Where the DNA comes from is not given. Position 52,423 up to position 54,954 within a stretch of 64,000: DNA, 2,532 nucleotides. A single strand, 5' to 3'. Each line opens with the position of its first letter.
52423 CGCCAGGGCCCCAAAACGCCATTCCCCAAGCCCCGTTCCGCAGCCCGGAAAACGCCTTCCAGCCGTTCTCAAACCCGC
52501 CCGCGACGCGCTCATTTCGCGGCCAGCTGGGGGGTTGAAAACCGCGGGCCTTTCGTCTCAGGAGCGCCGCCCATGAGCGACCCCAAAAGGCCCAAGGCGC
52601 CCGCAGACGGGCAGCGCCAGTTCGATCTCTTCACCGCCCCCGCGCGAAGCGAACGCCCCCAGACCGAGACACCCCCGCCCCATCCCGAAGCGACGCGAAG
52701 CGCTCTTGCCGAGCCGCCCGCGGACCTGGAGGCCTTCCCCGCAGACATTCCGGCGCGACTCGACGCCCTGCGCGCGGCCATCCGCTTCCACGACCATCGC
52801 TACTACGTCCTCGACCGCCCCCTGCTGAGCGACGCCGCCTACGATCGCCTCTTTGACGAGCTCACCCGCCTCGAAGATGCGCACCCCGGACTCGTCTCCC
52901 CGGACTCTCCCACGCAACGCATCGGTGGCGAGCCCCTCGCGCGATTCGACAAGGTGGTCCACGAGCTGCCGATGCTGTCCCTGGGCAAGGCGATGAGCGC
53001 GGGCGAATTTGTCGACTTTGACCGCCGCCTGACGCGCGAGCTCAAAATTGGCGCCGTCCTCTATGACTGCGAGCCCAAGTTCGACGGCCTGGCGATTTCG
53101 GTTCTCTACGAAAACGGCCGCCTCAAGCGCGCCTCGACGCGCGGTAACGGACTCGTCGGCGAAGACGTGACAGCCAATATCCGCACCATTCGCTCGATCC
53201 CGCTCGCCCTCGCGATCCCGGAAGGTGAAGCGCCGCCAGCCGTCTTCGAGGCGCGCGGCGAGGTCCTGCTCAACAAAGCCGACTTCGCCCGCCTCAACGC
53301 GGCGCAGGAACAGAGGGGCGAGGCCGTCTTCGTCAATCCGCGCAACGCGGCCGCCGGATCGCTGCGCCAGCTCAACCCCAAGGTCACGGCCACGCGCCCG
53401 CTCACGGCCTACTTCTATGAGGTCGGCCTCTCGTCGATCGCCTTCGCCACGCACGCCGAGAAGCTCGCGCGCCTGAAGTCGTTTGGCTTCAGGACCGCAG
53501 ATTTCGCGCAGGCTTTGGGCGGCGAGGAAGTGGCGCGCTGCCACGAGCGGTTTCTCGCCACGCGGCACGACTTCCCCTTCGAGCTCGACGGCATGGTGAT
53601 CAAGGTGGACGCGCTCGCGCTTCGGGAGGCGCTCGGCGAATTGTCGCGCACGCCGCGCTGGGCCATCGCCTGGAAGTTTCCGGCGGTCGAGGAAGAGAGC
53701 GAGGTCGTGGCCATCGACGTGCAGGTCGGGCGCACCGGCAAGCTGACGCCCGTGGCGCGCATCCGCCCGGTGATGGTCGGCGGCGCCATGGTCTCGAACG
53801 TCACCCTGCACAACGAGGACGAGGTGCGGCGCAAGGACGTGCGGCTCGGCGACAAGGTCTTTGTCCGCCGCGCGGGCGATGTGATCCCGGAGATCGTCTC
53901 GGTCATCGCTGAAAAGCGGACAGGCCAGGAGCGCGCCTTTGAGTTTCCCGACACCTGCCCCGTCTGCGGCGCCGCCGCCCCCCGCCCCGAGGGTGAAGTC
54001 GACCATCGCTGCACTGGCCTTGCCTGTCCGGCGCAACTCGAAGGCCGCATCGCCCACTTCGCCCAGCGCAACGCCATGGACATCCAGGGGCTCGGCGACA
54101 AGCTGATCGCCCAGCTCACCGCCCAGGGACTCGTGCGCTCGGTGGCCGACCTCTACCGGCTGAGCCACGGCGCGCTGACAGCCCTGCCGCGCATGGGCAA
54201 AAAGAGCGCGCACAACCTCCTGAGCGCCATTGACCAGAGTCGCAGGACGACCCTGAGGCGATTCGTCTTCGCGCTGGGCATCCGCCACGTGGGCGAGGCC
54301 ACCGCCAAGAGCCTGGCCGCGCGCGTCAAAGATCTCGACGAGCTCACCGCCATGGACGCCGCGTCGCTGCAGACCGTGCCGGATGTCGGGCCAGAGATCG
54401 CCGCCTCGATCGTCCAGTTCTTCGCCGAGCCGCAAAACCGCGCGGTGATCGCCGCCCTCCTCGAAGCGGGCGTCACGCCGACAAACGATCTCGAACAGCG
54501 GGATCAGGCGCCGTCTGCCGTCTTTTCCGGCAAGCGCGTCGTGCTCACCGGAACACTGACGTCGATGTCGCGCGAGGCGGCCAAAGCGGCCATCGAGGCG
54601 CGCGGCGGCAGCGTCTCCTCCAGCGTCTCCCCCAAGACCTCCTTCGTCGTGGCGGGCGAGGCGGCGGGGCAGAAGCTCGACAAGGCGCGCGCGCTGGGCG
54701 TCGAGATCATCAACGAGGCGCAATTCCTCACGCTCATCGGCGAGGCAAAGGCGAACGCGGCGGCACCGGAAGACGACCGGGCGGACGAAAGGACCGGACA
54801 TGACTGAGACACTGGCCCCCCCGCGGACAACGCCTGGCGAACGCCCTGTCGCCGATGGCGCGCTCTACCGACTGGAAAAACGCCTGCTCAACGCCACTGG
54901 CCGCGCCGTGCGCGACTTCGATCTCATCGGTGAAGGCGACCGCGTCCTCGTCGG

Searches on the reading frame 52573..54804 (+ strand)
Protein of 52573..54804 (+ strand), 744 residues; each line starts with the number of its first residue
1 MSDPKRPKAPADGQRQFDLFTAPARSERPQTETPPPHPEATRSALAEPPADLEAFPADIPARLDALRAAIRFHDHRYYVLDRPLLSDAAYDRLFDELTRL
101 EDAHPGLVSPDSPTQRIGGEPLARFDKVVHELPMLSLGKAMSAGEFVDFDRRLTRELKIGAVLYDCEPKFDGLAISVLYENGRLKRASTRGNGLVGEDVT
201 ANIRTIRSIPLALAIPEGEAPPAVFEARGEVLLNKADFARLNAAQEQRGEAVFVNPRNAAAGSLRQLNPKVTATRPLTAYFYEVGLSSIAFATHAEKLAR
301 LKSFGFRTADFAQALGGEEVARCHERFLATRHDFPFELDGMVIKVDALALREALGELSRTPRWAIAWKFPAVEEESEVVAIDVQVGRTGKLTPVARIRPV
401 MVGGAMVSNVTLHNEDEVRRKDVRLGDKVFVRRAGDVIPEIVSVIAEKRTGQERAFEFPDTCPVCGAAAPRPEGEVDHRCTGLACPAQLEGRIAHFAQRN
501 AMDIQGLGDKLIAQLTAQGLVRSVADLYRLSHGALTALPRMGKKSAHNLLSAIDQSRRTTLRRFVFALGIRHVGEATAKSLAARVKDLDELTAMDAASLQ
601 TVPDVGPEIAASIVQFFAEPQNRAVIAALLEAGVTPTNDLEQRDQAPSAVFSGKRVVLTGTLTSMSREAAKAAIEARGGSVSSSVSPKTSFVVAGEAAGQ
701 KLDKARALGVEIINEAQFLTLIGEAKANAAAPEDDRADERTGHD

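Call 36: find_related_loci(query=window:52573-54804:+, collection=genome_contigs, flank=10000)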
Query window:52573-54804:+ (744 aa) in genome_contigs; peptide patterns used: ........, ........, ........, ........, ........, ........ (x = any residue, [..] = any of these).
600 stretches matched a pattern (row limit reached: there are more); 595 encode a relative of the query (tblastn E <= 1e-3); the best 80 are kept; 80 distinct loci.
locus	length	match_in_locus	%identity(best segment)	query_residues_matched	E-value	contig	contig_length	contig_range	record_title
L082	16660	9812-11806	64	58-725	0e+0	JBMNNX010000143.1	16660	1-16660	MAG: Myxococcales bacterium isolate SBF912SR1HQ0023 scaffold_5970_c2, whole genome shotgun sequence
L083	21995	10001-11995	65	57-724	0e+0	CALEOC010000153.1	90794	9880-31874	MAG TPA_asm: uncultured Myxococcales bacterium isolate SRR1561992_bin.48_CONCOCT_v1.1_MAG genome assembly, contig: ERZ72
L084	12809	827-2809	55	58-722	0e+0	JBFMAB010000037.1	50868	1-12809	MAG: Myxococcota bacterium isolate MAG127 MAG127_37, whole genome shotgun sequence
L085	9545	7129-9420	68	1-726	0e+0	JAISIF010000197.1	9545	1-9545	MAG: Myxococcales bacterium isolate Hm464_bin50 k119_752821, whole genome shotgun sequence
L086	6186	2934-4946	53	55-727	0e+0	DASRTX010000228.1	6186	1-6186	MAG TPA_asm: Myxococcales bacterium isolate SMAG_U7511 k141_2851921, whole genome shotgun sequence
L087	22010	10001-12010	54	62-733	0e+0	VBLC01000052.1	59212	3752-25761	MAG: Deltaproteobacteria bacterium isolate DP_25 14_0927_12_20cm_scaffold_111, whole genome shotgun sequence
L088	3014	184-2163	51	62-723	0e+0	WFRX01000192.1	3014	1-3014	MAG: bacterium isolate S015_6 k151_208367, whole genome shotgun sequence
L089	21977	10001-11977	50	62-722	0e+0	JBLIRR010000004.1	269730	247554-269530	MAG: bacterium isolate MF1_201910_bin_226 MF1_201910_bin_226_scaffold_4, whole genome shotgun sequence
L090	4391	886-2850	53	59-715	0e+0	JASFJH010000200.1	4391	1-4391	MAG: Granulosicoccaceae bacterium isolate D0608S40metaG_Bin_225 D0608S40metaG_FD_scaffold_4017_c1, whole genome shotgun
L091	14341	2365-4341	49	63-725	0e+0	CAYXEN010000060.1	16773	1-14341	MAG TPA_asm: uncultured bacterium isolate binchicken_co172_248 genome assembly, contig: NODE_2826_length_16773_cov_10.51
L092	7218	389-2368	49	62-723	0e+0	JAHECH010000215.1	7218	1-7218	MAG: Deltaproteobacteria bacterium isolate Ww165 NODE_28154_length_7218_cov_2.789911, whole genome shotgun sequence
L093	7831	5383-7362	49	62-723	0e+0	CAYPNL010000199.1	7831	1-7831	MAG TPA_asm: uncultured Desulfobacteraceae bacterium isolate SRP067234_co1_7 genome assembly, contig: k99_528411, whole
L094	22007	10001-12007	53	58-727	0e+0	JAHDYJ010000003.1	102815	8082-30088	MAG: Burkholderiales bacterium isolate PRO12 NODE_624_length_102815_cov_7.638021, whole genome shotgun sequence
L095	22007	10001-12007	50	50-722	0e+0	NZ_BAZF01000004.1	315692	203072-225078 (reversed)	Geobacter sp. OR-1, whole genome shotgun sequence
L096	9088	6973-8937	51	59-715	0e+0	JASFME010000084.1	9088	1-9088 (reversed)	MAG: Granulosicoccaceae bacterium isolate D0817M20remetaG_Bin_64 D0817M20remetaG_FD_scaffold_1509_c1, whole genome shotg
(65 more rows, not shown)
